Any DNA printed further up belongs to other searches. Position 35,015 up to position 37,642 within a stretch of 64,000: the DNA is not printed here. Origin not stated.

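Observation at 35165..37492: Family-B DNA polymerase with intact polymerase motifs but all three exonuclease motifs degenerate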

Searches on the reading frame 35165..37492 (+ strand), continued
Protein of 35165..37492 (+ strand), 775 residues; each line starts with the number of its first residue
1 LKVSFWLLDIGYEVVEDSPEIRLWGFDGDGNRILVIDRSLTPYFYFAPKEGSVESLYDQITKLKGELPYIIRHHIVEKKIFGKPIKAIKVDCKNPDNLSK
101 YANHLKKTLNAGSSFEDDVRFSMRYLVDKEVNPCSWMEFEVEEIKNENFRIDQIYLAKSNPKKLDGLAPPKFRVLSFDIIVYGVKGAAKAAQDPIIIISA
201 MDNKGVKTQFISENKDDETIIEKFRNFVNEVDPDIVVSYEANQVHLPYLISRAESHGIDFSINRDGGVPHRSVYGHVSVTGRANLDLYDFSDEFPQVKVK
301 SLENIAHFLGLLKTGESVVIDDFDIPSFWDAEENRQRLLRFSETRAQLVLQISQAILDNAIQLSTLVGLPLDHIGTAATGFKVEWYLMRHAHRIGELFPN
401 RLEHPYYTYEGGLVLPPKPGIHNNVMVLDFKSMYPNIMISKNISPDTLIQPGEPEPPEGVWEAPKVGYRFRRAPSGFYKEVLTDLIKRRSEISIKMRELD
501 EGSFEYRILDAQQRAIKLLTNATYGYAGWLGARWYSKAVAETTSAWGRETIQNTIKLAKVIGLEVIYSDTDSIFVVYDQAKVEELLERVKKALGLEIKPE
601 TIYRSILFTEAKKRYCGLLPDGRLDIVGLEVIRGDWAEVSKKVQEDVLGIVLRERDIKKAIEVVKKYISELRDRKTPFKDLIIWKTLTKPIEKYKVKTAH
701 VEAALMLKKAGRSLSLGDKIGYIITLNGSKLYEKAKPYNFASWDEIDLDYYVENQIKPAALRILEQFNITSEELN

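Call 29: list_cluster_members(proteins=[P0121, P0122, P0123, P0124, P0125, P0126, P0127, P0128, P0129, P0130])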
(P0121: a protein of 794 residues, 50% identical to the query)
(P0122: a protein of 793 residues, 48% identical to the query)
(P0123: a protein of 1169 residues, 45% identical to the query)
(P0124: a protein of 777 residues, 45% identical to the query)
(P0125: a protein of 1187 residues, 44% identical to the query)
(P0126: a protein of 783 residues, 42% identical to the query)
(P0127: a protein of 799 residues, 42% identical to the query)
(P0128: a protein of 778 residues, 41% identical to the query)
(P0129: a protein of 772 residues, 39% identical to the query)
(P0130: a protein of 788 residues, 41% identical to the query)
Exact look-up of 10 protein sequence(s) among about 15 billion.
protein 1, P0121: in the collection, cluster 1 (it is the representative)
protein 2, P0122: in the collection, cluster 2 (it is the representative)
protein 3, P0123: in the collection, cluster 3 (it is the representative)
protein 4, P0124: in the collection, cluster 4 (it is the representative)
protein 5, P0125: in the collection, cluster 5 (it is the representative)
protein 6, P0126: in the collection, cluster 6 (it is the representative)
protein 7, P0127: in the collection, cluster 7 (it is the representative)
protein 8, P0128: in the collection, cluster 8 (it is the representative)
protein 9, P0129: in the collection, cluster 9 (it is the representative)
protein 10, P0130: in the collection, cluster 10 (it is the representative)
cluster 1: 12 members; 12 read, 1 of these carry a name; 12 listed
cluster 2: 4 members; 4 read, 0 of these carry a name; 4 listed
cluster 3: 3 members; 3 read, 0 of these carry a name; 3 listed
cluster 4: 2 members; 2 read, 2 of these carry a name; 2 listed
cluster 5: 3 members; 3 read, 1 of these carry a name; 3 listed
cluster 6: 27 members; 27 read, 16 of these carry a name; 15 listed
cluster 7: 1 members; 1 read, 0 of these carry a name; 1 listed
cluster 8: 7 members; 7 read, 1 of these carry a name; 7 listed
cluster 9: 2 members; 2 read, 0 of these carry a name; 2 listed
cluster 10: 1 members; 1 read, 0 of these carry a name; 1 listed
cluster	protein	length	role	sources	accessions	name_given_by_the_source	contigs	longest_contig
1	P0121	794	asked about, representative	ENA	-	-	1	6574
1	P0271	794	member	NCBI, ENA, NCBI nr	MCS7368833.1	MAG: DNA polymerase II [archaeon GBS-70-058] | DNA polymerase II [Candidatus Culexarchaeum nevadense]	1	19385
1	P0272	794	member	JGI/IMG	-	-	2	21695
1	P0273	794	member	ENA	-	-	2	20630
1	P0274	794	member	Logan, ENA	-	-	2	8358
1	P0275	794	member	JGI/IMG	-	-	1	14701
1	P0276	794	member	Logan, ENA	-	-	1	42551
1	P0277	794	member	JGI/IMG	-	-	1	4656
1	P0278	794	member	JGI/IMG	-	-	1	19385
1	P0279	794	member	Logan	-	-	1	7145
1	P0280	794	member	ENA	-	-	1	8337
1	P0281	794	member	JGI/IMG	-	-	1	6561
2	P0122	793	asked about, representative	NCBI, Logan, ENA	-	-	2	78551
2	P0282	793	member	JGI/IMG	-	-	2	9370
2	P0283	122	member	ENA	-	-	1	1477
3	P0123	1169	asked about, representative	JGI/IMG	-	-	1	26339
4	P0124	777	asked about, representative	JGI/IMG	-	DNA polymerase I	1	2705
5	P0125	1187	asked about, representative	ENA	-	-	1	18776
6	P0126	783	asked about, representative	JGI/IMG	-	-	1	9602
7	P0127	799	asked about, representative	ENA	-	-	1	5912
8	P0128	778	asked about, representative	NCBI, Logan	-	-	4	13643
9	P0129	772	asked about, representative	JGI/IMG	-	-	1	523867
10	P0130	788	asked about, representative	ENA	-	-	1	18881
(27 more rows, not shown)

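Call 42: find_encoding_contigs(protein=P0001, flank=10000, max_places=3)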
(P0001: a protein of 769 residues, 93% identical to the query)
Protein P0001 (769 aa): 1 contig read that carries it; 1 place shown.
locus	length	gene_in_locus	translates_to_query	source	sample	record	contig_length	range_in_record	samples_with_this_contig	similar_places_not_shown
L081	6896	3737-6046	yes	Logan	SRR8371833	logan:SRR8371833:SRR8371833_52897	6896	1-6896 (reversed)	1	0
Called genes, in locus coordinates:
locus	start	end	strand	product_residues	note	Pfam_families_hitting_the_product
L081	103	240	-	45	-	-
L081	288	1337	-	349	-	PF01909:NTP_transf_2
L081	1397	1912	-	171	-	PF00383:dCMP_cyt_deam_1, PF14437:MafB19-deam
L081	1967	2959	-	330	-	PF00670:AdoHcyase_NAD (weak), PF03446:NAD_binding_2, PF03807:F420_oxidored (weak), PF07991:KARI_N, PF01450:KARI_C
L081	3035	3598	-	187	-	PF03966:Trm112p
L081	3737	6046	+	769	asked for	PF03104:DNA_pol_B_exo1, PF00136:DNA_pol_B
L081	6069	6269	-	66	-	-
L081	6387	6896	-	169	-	?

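Call 43: find_encoding_contigs(protein=P0002, flank=10000, max_places=3)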
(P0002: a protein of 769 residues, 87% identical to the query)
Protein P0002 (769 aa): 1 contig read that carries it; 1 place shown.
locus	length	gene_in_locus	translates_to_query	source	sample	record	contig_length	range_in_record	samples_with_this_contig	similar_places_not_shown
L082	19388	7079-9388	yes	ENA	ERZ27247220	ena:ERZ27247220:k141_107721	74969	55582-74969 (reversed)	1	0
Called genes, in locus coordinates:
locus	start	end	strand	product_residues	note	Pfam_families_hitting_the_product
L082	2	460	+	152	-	?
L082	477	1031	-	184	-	PF02778:tRNA_int_endo_N, PF01974:tRNA_int_endo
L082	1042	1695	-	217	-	PF01865:PhoU_div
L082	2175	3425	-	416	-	PF02441:Flavoprotein, PF04127:DFP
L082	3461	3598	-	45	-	-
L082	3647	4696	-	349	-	PF01909:NTP_transf_2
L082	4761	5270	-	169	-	PF00383:dCMP_cyt_deam_1, PF14437:MafB19-deam (weak)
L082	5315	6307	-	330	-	PF00670:AdoHcyase_NAD (weak), PF02826:2-Hacid_dh_C (weak), PF03446:NAD_binding_2, PF07991:KARI_N, PF01450:KARI_C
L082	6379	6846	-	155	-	-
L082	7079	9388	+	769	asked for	PF03104:DNA_pol_B_exo1, PF00136:DNA_pol_B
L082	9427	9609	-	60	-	-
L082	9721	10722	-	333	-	PF01244:Peptidase_M19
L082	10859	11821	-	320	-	PF00389:2-Hacid_dh, PF02826:2-Hacid_dh_C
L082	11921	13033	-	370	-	PF00571:CBS (weak)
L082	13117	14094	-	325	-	PF02423:OCD_Mu_crystall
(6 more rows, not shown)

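Call 52: predict_structure(alignment_id=A1)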
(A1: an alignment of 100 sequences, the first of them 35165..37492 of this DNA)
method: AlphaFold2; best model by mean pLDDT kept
length: 775 residues; sequences in the alignment: 100
mean_pLDDT: 92.0   pTM: 0.87
mean pLDDT of the five models: 92.0, 91.8, 91.0, 90.5, 90.4
residues with pLDDT >= 90: 589; 70-90: 175; 50-70: 11; < 50: 0
segments of 3 or more residues with pLDDT < 50: none
pLDDT, mean of each block of 10 residues (from residue 1): 96 92 95 96 94 91 90 96 95 94 92 92 96 95 91 95 86 96 78 94 95 93 97 96 94 96 95 92 95 77 86 73 85 92 95 94 96 93 97 95 84 90 96 95 96 93 94 96 96 94 89 94 94 94 96 96 94 96 96 93 94 90 88 84 94 94 95 91 85 87 87 73 90 90 93 95 92 87
secondary structure, 60 per line:
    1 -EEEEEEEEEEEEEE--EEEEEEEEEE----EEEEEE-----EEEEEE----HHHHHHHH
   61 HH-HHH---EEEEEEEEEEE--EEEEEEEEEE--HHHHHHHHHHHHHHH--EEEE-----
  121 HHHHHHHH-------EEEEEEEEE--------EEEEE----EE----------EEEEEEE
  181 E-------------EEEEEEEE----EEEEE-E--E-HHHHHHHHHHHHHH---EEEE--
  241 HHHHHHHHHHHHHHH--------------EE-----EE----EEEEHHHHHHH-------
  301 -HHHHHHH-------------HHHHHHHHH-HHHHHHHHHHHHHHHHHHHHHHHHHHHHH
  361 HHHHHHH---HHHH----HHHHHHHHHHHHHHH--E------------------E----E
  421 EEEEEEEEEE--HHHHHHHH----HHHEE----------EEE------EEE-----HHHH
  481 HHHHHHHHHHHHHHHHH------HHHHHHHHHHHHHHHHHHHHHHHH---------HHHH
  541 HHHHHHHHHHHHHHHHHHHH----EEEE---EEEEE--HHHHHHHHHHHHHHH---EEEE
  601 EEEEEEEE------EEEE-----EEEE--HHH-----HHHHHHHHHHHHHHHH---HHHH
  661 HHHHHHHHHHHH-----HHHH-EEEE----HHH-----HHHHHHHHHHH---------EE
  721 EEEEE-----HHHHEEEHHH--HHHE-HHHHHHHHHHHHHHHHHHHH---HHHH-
elements in order (helices of 4 or more, strands of 3 or more residues): E2-15 E18-27 E32-37 E43-48 H53-62 E70-80 E83-92 H95-109 E112-115 H121-128 E136-144 E153-157 E174-181 E195-202 E207-211 H218-231 E235-238 H241-255 E283-286 H287-293 H302-308 H322-330 H332-367 H371-374 H379-393 E420-430 H433-440 E460-462 E469-471 H477-497 H504-527 H537-560 E565-568 E572-576 H579-593 E597-608 E615-618 E624-627 H638-653 H657-672 H678-681 E683-686 H699-709 E719-725 H731-734 E735-737 H748-767 H771-774

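Call 56: fold_search(model_id=the predicted structure, library=pdb)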
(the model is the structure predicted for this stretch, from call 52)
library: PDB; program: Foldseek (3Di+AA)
matches with E <= 10: 1561; with E <= 0.001: 314
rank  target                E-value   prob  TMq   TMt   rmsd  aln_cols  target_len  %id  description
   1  5mdn_A                4.4e-78  1.00  0.89  0.91   3.3       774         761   41  Structure of the family B DNA polymerase from the hyperthermophilic archaeon Pyrobaculum calidifontis (released 2016-12-14)
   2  4k8x_A                1.3e-62  1.00  0.85  0.87   3.8       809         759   29  Binary complex of 9N DNA polymerase in the replicative state (released 2013-06-26)
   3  5vu9_A                2.2e-62  1.00  0.83  0.85   4.4       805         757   30  TNA polymerase, translocated product (released 2017-12-06)
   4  4k8z_A                2.4e-62  1.00  0.84  0.86   4.1       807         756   30  KOD Polymerase in binary complex with dsDNA (released 2013-06-26)
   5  5h12                  3.5e-62  1.00  0.74  0.76   6.6       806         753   29  Crystal structure of Deep Vent DNA Polymerase (released 2017-01-25)
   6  4ail_C                3.8e-62  1.00  0.83  0.85   4.2       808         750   30  Crystal Structure of an Evolved Replicating DNA Polymerase (released 2012-03-07)
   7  9oat_A                6.6e-62  1.00  0.85  0.86   4.1       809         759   29  TNA polymerase, 5-270, binary complex (released 2025-12-10)
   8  6is7_A                6.9e-62  1.00  0.84  0.86   4.2       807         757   29  Structure of 9N-I DNA polymerase incorporation with dA in the active site (released 2019-08-28)
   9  6is7_B                1.7e-61  1.00  0.84  0.86   4.3       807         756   29  Structure of 9N-I DNA polymerase incorporation with dA in the active site (released 2019-08-28)
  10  6wya_A                2.0e-61  1.00  0.83  0.85   4.4       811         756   30  RTX (Reverse Transcription Xenopolymerase) in complex with a DNA duplex and dAMPNPP (released 2020-08-19)
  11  7om3_A                2.1e-61  1.00  0.84  0.86   3.5       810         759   30  Crystal structure of KOD DNA Polymerase in a binary complex with Hypoxanthine containing template (released 2021-10-13)
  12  5vu6_A                4.1e-61  1.00  0.84  0.86   3.6       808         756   30  TNA polymerase binary complex with primer/template duplex (released 2017-12-06)
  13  7tqw_A                4.8e-61  1.00  0.83  0.85   4.4       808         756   30  Kod RSGA incorporating PMT, n+2 (released 2022-08-31)
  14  9mye_A                5.9e-61  1.00  0.82  0.85   4.4       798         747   28  C28 Polymerase Incorporating RNA, n+1 (released 2025-12-17)
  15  8s84_A                8.7e-61  1.00  0.82  0.84   4.6       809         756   30  KOD-H4 DNA polymerase mutant in a ternary complex with DNA/DNA and non-hydrolyzable triphosphate (released 2024-11-13)
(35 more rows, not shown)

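Call 57: list_cluster_members(proteins=[P0131, P0134, P0135, P0136, P0137, P0138, P0141, P0142, P0164, P0166])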
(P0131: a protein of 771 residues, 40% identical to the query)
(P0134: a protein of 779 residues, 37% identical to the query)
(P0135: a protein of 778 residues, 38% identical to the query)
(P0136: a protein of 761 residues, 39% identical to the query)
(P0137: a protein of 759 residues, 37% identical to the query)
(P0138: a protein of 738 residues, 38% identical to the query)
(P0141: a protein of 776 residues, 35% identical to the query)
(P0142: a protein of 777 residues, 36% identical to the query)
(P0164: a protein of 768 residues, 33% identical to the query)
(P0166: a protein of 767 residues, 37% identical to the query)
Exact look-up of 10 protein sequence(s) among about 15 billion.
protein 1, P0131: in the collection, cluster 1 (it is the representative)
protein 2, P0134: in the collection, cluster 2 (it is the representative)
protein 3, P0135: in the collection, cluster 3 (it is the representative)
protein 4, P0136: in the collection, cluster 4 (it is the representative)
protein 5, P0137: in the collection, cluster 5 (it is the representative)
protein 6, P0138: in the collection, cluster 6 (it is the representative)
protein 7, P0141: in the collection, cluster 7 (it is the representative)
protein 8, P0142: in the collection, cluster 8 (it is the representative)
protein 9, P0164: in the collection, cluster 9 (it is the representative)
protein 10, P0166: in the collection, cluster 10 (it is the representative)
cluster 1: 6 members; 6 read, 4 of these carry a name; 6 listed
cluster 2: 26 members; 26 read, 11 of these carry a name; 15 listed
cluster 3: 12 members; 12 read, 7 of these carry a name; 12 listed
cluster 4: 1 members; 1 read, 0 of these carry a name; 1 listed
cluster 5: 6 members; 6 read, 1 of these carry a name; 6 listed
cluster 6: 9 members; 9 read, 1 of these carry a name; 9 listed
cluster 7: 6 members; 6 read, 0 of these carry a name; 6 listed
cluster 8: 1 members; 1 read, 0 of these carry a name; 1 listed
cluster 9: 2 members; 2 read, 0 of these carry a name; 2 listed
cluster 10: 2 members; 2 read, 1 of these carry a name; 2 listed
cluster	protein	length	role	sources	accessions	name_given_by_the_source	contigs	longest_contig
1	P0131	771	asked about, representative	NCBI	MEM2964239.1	MAG: DNA-directed DNA polymerase [Candidatus Bathyarchaeia archaeon]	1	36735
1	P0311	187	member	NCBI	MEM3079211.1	MAG: 3'-5' exonuclease, partial [Thermoproteota archaeon]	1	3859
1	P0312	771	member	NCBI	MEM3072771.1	MAG: DNA-directed DNA polymerase [Candidatus Bathyarchaeia archaeon]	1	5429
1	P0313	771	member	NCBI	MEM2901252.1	MAG: DNA-directed DNA polymerase [Candidatus Bathyarchaeia archaeon]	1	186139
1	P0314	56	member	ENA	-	-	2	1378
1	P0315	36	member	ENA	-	-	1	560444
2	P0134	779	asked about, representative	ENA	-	-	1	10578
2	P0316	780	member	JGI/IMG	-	DNA polymerase I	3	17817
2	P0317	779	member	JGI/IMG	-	DNA polymerase I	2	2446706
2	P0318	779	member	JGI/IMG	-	DNA polymerase I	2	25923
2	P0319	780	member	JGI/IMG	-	DNA polymerase I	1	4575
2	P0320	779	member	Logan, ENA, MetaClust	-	\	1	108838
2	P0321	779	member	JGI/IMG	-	DNA polymerase I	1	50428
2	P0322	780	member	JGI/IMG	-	DNA polymerase I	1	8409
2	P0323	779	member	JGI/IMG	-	DNA polymerase I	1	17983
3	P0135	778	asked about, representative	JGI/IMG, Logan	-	DNA polymerase I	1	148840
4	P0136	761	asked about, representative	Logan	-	-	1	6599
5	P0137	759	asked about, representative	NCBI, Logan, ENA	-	-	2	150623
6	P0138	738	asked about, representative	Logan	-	-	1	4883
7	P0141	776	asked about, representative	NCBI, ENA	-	-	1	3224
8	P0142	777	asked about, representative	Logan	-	-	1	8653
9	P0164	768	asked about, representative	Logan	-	-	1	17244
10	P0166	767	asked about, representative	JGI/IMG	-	DNA polymerase I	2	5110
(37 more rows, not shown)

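Call 65: find_encoding_contigs(protein=P0131, flank=6000, max_places=2)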
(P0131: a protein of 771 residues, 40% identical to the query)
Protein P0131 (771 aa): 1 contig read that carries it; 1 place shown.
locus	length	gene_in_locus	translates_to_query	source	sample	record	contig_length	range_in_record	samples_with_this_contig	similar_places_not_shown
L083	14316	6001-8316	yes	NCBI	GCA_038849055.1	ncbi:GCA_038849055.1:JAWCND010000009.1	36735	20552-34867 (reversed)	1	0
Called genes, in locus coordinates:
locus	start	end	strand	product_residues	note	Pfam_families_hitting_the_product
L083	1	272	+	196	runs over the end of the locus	PF06177:QueT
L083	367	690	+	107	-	-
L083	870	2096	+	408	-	PF04312:DUF460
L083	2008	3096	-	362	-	PF03706:LPG_synthase_TM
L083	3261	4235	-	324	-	PF22082:TtuA_LIM_N, PF01171:ATP_bind_3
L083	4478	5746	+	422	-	PF06813:Nodulin-like, PF07690:MFS_1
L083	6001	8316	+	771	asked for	PF03104:DNA_pol_B_exo1, PF10108:DNA_pol_B_exo2 (weak), PF00136:DNA_pol_B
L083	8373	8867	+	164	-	PF00881:Nitroreductase, PF14512:TM1586_NiRdase, PF00881:Nitroreductase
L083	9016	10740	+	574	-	PF00890:FAD_binding_2, PF07992:Pyr_redox_2 (faint), PF02910:Succ_DH_flav_C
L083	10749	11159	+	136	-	PF13085:Fer2_3, PF13510:Fer2_4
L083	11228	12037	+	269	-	PF02633:Creatininase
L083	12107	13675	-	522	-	PF00370:FGGY_N, PF02782:FGGY_C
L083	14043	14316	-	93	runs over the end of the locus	PF22277:EncFtn-like (weak), PF02915:Rubrerythrin, PF09537:DUF2383 (weak)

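Call 66: find_encoding_contigs(protein=P0129, flank=6000, max_places=2)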
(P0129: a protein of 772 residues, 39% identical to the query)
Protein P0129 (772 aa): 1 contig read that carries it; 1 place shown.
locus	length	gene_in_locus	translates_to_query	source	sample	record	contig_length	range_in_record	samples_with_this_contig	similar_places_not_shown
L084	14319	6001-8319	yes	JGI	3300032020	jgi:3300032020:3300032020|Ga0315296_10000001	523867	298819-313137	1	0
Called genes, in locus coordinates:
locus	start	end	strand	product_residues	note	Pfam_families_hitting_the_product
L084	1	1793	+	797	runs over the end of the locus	PF01326:PPDK_N, PF00391:PEP-utilizers, PF02896:PEP-utilizers_C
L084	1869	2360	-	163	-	-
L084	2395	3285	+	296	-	PF01048:PNP_UDP_1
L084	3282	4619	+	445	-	PF01979:Amidohydro_1, PF07969:Amidohydro_3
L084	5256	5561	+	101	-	PF02894:GFO_IDH_MocA_C, PF22725:GFO_IDH_MocA_C3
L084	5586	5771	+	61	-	-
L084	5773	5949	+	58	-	-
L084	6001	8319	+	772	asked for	PF03104:DNA_pol_B_exo1 (weak), PF00136:DNA_pol_B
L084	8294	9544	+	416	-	PF01368:DHH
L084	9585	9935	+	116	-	-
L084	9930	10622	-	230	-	PF00483:NTP_transferase, PF12804:NTP_transf_3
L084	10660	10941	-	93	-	-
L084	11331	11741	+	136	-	-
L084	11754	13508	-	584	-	PF04675:DNA_ligase_A_N, PF01068:DNA_ligase_A_M, PF04679:DNA_ligase_A_C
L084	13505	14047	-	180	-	PF14512:TM1586_NiRdase (faint), PF00881:Nitroreductase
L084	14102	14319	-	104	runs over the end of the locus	PF01253:SUI1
